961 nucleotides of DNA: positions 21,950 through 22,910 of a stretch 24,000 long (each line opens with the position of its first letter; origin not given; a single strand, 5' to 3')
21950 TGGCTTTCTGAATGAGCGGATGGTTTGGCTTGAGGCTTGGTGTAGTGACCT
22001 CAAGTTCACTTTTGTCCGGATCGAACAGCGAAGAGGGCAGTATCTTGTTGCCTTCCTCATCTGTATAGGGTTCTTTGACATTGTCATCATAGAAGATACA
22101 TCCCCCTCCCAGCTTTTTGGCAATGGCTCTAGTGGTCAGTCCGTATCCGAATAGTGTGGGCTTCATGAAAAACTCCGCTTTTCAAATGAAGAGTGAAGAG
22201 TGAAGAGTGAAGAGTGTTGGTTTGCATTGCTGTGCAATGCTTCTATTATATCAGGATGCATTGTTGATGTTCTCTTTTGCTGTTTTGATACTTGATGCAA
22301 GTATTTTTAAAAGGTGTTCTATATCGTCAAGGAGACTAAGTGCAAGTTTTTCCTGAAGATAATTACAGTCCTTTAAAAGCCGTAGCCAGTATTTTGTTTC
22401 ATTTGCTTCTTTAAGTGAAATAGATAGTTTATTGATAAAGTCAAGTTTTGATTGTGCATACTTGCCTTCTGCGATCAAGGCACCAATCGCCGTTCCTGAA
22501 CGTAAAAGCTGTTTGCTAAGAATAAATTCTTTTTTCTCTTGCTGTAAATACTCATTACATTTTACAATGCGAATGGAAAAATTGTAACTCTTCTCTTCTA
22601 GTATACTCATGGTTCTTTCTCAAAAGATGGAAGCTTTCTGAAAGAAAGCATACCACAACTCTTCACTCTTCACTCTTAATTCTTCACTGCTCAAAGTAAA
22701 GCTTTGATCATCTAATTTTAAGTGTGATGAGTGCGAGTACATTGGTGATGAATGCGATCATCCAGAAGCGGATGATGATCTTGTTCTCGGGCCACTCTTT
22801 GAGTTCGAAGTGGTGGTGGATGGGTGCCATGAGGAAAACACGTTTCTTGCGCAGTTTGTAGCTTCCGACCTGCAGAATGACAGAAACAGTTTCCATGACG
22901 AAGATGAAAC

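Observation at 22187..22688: Cassette 3 splits the cell-wall mraY-murD junction; (GAAGAGT)n arms plus nested hairpins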

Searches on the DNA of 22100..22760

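Call 72: search_rna_families(source=window, start=22100, end=22760, threshold=evalue, max_evalue=1)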
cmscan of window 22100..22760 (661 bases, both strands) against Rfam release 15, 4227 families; matches with E-value up to 1: 0.
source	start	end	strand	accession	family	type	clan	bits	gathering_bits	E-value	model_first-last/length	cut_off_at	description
